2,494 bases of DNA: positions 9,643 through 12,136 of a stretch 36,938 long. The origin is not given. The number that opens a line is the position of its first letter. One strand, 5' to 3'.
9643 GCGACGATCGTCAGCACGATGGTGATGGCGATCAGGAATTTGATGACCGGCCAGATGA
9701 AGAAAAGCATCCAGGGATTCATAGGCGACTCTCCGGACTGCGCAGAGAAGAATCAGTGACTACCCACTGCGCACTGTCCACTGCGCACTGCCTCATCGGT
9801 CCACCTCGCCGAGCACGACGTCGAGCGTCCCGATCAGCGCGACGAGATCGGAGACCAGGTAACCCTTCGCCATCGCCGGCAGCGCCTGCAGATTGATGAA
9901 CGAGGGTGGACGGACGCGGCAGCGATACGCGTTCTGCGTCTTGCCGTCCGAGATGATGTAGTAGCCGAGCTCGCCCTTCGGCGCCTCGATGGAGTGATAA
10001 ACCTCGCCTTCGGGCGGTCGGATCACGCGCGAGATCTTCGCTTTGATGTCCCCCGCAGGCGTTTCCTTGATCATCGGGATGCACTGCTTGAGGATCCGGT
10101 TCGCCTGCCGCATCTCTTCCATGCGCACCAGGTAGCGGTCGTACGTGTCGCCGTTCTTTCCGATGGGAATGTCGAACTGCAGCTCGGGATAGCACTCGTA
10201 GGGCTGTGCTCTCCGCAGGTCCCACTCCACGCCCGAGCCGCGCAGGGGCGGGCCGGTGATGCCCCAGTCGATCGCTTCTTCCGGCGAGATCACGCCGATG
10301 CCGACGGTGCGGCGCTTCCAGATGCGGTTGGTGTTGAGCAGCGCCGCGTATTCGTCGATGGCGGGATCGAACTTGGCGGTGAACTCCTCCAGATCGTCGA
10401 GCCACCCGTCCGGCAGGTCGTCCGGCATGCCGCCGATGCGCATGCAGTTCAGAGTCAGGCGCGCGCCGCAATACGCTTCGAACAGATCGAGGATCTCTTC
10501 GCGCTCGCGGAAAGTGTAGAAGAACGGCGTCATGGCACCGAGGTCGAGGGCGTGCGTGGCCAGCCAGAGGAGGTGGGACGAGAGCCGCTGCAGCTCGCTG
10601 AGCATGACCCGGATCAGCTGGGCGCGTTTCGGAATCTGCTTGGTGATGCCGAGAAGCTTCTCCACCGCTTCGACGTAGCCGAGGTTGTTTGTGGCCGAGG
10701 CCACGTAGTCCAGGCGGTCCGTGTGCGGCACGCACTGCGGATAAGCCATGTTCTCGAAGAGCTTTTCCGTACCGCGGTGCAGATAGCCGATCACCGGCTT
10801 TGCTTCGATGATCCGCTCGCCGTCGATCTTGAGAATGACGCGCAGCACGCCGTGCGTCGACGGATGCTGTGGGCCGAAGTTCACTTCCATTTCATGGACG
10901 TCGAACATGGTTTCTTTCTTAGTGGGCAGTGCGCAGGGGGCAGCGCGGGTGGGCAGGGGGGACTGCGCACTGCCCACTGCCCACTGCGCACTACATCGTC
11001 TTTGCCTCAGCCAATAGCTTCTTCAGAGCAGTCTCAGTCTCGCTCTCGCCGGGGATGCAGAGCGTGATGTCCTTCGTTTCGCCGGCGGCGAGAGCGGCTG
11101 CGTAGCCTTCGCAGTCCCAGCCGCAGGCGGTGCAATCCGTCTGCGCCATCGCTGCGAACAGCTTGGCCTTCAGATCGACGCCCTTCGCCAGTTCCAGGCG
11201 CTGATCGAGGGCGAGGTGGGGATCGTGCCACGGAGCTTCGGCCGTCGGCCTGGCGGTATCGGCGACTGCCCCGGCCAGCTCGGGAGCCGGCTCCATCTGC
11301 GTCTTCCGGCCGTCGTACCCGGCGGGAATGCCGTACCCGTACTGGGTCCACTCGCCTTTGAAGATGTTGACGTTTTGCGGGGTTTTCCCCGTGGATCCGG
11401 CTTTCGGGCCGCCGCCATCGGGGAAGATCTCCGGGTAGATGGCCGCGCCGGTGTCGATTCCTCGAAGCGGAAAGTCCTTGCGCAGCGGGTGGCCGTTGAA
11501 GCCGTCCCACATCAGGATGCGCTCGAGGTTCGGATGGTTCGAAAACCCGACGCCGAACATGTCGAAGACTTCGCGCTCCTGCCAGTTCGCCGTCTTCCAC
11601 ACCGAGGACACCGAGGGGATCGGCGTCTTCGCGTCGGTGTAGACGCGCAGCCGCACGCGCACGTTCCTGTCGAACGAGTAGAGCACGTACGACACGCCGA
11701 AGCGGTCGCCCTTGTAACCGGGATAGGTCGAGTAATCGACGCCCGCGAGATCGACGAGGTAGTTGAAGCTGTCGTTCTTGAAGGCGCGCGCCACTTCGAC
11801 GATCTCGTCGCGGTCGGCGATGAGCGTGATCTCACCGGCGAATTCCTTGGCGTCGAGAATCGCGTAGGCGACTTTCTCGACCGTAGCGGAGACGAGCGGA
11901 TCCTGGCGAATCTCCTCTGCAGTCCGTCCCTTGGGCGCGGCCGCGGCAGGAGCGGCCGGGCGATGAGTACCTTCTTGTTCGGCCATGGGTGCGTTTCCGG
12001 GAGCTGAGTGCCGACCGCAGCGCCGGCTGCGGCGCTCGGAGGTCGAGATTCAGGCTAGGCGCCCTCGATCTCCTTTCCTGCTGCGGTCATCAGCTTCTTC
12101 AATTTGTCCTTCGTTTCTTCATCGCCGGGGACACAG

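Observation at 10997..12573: Three RnfB/CFeSP-type 4-Cys Fe-S modules tethered by Pro/Ala linkers to NuoB (x2) and NuoC (x1) in a NuoEFG-less complex I operon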

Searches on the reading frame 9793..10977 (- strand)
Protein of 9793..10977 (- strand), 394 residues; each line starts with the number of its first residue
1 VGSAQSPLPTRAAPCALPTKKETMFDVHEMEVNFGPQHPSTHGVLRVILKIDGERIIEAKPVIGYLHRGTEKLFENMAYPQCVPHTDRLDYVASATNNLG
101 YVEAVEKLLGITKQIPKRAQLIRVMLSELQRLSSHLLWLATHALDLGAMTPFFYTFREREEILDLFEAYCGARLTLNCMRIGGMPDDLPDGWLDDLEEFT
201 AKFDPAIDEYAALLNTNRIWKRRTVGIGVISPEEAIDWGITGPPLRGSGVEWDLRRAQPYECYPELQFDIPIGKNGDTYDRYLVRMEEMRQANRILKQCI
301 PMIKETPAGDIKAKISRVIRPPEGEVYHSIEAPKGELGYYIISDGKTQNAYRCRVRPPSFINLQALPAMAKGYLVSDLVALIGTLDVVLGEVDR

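Call 4: search_protein_families(library=pfam, proteins=[window:9793-10977:-], max_evalue=0.01)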
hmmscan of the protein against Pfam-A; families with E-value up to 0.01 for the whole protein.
window:9793-10977:- (394 aa): 2 families
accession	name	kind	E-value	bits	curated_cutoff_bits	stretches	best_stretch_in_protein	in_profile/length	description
PF00346.24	Complex1_49kDa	-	2e-102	342.4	24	1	145-394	1-271/271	Respiratory-chain NADH dehydrogenase, 49 Kd subunit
PF00374.24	NiFeSe_Hases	-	5.1e-05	22.8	25.8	0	68-145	1-77/508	Nickel-dependent hydrogenase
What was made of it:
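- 9793..10908 (-): nuoD (371 aa from Met24 of the ORF); HPSTHG and YLHRG motifs present, no hydrogenase-type Cys pairs seen. Pfam Complex1_49kDa, 2e-102 (call 4).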

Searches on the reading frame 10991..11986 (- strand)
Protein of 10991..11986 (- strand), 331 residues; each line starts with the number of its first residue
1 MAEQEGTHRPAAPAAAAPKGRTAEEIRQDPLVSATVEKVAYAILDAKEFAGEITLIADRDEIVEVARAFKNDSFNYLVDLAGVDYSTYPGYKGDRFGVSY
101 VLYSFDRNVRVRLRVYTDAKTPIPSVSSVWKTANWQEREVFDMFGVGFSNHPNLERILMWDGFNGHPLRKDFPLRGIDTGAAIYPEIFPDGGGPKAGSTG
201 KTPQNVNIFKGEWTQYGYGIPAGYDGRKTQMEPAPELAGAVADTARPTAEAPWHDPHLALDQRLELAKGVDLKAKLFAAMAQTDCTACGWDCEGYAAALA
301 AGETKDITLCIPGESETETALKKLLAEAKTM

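Call 4: search_protein_families(library=pfam, proteins=[window:10991-11986:-], max_evalue=0.01)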
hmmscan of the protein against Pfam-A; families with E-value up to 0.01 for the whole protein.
window:10991-11986:- (331 aa): 2 families
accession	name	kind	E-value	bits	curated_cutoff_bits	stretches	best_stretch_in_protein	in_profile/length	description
PF00329.25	Complex1_30kDa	-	1.2e-42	145.8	22.5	1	57-176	3-122/124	Respiratory-chain NADH dehydrogenase, 30 Kd subunit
PF04060.18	FeS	-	2.1e-05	24.6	23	1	282-312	3-33/33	Putative Fe-S cluster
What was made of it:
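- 10991..11986 (-): nuoC, 331 aa: 30-kDa core plus tether plus one Fe-S module. Pfam Complex1_30kDa plus PF04060 (call 4).
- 11231..11431 (-): NuoC tether (aa 186-252). It lies between the Pfam core (57-176) and the module (call 4).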

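Call 78: search_protein_families(library=ncbifam, proteins=[window:10991-11986:-], max_evalue=0.001)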
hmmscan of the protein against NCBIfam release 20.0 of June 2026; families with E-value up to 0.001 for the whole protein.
window:10991-11986:- (331 aa): 22 families
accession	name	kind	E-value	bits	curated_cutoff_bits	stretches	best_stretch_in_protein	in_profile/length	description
TIGR01961.1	NuoC_fam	subfamily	6e-40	136.6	122.45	1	57-175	5-121/122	NADH (or F420H2) dehydrogenase, subunit C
NF004733.0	PRK06074.1-5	equivalog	2.3e-39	135.1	225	1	32-176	10-153/203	NADH-quinone oxidoreductase subunit C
NF004730.0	PRK06074.1-1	equivalog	3.3e-36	125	193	1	36-176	13-160/200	NADH-quinone oxidoreductase subunit C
NF005856.0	PRK07785.1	equivalog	5.1e-33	114.9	224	1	31-178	77-228/246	NADH-quinone oxidoreductase subunit C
NF006304.0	PRK08491.1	equivalog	5e-31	108.2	228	1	43-181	49-182/263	NADH-quinone oxidoreductase subunit C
NF004737.0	PRK06074.2-4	equivalog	4.8e-29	101.2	144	1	49-175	10-127/150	NADH-quinone oxidoreductase subunit C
NF009808.0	PRK13292.1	equivalog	8.3e-28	96.7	1156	1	50-178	246-379/791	NADH-quinone oxidoreductase subunit B/C/D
NF004859.0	PRK06214.1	equivalog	1.7e-27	96.3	432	1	241-328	57-144/539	sulfite reductase subunit alpha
NF008728.0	PRK11742.1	equivalog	1.1e-26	93.3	840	1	24-178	17-178/598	NADH-quinone oxidoreductase subunit C/D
NF009141.0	PRK12494.1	equivalog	1.4e-26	93.4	175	1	41-172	33-163/175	NAD(P)H-quinone oxidoreductase subunit J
NF005832.0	PRK07735.1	equivalog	5.3e-25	88.5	431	1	54-172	308-423/430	NADH-quinone oxidoreductase subunit C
NF004732.0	PRK06074.1-4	equivalog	9e-25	87.8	376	1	94-176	115-199/250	NADH-quinone oxidoreductase subunit C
NF004731.0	PRK06074.1-3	equivalog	2.9e-22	79.5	303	1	73-177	50-150/207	NADH-quinone oxidoreductase subunit C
NF040611.1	F420_dehyd_FpoC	exception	7.6e-19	68.2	220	1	33-172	8-146/158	F420H2 dehydrogenase subunit FpoC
NF004735.0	PRK06074.2-2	equivalog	8.8e-19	68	176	1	33-172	8-146/158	NADH-quinone oxidoreductase subunit C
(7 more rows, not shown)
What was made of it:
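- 10994..11230 (-): Fe-S module C with its pre-module helix (aa 253-331: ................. ... C285-X2-C288-X3-C292-X17-C310). NF004859 positions 57-144, E 1.7e-27 (call 78).
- On Pfam PF04060 'FeS' (RnfB/CFeSP-type [4Fe-4S] domain): The NuoC region is backed by NF004859 at 1.7e-27 (call 78).
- Checked: The NuoC tail matches NCBIfam NF004859 much more strongly (1.7e-27, call 78).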
